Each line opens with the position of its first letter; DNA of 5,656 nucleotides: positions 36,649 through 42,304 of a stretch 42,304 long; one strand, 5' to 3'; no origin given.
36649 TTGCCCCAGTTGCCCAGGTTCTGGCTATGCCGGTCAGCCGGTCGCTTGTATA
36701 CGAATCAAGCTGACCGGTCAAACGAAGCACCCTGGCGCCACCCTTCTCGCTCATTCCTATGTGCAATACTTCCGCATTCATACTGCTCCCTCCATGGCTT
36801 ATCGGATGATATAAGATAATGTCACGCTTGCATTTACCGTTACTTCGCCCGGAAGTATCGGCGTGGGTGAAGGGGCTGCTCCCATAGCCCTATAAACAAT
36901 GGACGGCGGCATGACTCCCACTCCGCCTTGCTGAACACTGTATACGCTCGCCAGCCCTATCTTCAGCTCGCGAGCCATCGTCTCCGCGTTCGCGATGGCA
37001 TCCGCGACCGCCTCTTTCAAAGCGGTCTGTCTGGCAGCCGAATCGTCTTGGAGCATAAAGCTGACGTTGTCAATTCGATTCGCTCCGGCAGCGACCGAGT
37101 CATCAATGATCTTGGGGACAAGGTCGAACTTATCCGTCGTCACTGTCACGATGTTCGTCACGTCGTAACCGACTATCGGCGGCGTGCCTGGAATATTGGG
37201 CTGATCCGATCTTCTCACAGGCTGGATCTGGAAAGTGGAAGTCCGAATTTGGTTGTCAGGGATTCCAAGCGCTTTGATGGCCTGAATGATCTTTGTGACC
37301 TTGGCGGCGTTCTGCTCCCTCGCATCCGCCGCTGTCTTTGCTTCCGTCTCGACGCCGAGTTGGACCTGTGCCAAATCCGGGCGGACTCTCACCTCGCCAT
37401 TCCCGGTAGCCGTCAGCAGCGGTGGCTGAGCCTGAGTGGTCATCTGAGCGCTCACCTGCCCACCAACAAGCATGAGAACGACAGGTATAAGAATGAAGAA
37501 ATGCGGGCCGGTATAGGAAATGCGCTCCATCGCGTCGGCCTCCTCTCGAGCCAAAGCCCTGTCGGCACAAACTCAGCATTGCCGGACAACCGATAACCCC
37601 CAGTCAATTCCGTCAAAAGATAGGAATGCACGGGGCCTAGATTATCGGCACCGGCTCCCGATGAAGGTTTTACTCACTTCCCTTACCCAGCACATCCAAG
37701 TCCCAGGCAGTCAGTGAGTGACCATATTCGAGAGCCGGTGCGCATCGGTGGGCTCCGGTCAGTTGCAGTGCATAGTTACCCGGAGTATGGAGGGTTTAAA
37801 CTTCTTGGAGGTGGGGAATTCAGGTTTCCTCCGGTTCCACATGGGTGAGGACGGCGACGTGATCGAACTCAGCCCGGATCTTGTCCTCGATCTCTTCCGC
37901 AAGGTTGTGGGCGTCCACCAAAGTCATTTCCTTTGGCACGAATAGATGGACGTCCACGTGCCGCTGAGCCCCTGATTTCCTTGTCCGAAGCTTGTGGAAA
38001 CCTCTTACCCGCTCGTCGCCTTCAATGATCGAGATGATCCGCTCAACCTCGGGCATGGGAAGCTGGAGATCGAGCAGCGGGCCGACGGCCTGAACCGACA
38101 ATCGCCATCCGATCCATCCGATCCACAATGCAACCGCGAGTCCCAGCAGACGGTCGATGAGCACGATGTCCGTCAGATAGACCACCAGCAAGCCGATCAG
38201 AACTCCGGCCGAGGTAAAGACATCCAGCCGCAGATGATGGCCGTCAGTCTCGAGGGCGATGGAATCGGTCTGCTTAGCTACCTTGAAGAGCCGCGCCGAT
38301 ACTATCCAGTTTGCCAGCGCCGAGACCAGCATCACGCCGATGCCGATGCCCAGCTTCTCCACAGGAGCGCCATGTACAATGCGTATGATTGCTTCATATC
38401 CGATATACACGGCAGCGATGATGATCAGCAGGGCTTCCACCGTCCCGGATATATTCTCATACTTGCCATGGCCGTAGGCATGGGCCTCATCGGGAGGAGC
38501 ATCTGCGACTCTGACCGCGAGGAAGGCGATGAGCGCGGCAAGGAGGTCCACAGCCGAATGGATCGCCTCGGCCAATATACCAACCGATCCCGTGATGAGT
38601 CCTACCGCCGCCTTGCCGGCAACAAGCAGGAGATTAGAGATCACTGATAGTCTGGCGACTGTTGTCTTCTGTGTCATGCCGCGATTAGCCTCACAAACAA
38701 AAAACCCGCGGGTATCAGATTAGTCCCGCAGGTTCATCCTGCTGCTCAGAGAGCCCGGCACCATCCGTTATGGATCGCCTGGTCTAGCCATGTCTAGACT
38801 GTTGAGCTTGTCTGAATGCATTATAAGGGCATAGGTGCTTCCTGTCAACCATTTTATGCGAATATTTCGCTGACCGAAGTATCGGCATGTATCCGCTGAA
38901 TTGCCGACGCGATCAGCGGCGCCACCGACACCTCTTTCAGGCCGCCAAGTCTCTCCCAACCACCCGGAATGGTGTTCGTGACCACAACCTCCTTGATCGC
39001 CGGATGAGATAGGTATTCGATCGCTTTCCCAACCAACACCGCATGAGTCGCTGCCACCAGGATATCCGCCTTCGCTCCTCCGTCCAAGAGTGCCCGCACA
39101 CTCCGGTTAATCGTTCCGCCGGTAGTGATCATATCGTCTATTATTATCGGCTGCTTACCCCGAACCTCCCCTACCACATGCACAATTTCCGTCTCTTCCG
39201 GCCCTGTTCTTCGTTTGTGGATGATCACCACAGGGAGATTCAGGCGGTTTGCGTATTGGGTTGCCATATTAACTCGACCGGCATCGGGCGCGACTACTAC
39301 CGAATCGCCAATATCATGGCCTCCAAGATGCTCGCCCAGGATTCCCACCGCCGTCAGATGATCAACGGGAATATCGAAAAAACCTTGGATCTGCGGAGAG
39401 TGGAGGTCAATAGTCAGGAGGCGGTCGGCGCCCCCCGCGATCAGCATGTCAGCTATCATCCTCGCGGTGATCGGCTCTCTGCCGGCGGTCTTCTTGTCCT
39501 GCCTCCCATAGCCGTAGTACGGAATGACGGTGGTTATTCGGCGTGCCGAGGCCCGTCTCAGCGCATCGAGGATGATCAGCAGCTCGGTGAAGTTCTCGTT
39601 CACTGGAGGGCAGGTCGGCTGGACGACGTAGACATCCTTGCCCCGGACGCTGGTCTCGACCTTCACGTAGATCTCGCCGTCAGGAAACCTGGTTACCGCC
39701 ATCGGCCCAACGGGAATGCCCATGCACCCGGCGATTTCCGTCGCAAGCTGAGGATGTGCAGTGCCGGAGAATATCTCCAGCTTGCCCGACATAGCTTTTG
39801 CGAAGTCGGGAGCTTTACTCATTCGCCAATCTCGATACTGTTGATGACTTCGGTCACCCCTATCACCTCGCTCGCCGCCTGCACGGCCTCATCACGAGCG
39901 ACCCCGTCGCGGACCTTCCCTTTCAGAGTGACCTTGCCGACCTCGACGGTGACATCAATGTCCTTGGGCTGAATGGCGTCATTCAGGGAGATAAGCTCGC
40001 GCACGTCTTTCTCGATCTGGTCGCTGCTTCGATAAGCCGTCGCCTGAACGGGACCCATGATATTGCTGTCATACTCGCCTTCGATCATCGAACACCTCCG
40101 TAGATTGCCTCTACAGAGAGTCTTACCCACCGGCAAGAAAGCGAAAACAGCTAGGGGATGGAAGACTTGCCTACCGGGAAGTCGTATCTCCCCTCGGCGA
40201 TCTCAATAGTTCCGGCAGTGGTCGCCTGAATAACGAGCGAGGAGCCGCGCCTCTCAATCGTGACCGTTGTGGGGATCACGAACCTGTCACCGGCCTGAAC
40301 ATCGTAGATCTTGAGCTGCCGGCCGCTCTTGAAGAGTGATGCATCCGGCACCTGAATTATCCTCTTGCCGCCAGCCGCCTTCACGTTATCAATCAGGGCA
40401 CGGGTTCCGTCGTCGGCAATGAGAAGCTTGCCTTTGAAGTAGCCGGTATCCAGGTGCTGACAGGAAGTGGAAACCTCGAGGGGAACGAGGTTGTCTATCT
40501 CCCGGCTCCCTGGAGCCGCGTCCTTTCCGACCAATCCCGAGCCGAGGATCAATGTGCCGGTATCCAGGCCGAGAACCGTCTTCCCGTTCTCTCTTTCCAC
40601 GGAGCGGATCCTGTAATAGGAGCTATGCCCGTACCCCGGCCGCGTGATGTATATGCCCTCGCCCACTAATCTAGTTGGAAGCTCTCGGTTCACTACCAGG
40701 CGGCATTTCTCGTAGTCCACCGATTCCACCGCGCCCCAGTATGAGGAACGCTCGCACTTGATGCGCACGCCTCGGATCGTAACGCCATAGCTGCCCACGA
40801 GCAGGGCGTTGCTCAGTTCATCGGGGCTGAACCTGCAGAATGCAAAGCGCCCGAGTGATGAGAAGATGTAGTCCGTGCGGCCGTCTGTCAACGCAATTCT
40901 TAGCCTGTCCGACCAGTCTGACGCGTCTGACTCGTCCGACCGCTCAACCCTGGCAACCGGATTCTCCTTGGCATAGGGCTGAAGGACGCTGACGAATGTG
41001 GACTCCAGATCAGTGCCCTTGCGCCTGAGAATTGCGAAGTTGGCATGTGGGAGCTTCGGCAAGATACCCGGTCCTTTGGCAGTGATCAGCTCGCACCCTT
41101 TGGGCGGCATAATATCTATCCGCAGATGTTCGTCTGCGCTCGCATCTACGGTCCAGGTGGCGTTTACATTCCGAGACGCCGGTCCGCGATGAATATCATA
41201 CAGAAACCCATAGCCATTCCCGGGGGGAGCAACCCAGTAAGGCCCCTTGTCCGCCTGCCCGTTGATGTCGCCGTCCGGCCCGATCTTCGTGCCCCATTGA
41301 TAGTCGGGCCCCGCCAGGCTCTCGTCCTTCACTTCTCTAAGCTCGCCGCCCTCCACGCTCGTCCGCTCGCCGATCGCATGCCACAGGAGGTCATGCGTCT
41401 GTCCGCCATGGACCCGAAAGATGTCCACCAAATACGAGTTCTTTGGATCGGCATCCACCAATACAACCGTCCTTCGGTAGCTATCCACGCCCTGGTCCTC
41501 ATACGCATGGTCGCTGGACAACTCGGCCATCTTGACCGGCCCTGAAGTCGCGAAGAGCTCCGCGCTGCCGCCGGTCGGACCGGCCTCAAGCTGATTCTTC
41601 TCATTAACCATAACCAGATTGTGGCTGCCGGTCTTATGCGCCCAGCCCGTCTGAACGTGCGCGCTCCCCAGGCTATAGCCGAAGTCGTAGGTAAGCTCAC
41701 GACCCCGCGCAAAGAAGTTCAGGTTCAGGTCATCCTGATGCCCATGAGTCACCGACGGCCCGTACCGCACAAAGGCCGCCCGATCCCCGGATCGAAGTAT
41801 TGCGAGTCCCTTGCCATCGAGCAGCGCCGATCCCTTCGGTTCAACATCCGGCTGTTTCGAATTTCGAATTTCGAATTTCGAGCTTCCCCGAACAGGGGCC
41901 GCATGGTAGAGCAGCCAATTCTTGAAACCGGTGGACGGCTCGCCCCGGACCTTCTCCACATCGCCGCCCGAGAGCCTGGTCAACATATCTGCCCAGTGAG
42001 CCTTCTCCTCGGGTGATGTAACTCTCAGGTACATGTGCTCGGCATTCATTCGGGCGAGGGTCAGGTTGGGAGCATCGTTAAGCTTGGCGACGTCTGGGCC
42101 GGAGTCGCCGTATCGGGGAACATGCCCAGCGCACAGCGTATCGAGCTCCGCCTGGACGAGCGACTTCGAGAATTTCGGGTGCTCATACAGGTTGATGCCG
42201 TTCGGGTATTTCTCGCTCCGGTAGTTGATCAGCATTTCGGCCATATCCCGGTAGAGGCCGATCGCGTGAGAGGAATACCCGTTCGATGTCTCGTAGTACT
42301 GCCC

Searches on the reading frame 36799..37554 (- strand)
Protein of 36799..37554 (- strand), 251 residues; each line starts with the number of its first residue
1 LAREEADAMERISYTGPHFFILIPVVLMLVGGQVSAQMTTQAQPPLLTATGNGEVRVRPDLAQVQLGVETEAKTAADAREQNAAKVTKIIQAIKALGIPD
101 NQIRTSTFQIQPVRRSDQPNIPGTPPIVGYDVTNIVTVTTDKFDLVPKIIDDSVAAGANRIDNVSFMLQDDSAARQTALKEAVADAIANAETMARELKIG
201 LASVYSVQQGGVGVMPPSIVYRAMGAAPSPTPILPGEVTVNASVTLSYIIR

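Call 71: search_protein_families(library=pfam, proteins=[window:36799-37554:-], max_evalue=0.001)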
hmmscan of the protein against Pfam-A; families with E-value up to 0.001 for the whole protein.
window:36799-37554:- (251 aa): 1 family
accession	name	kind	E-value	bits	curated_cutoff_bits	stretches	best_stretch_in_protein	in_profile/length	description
PF04402.19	SIMPL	-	8.6e-54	183.3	25.2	1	47-248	1-205/205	Protein of unknown function (DUF541)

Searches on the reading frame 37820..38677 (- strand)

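Call 71: search_protein_families(library=pfam, proteins=[window:37820-38677:-], max_evalue=0.001)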
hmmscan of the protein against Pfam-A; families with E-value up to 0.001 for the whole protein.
window:37820-38677:- (285 aa): 2 families
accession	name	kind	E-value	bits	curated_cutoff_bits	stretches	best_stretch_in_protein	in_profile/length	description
PF01545.26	Cation_efflux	-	1.8e-44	152.3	26.6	1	9-200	2-196/198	Cation efflux family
PF16916.11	ZT_dimer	-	2.6e-24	85.4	26.7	1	208-283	3-78/78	Dimerisation domain of Zinc Transporter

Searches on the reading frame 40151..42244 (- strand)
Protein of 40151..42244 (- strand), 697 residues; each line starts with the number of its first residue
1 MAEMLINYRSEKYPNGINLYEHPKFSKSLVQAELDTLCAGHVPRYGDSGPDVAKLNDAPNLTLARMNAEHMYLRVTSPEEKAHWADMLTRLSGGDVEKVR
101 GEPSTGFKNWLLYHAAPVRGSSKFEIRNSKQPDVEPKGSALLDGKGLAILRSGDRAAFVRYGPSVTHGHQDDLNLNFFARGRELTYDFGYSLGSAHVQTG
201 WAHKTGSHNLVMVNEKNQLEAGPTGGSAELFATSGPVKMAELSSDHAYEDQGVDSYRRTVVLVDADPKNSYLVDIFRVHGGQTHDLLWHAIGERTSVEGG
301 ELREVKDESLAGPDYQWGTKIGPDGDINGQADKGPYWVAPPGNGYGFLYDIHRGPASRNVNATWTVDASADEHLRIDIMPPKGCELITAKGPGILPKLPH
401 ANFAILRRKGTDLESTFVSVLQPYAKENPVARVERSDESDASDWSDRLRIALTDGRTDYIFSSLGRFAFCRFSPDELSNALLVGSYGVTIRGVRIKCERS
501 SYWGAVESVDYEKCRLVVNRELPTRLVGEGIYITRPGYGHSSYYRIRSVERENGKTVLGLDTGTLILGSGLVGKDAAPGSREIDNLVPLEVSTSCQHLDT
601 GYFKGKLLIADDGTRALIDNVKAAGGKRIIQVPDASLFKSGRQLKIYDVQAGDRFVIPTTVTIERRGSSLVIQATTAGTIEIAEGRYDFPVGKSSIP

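Call 71: search_protein_families(library=pfam, proteins=[window:40151-42244:-], max_evalue=0.001)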
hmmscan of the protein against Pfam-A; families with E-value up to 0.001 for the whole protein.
window:40151-42244:- (697 aa): 1 family
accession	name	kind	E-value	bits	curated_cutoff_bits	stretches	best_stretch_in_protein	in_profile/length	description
PF07940.18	Hepar_II_III_C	-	1.2e-12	48.3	24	1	137-291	4-166/237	Heparinase II/III-like, C-terminal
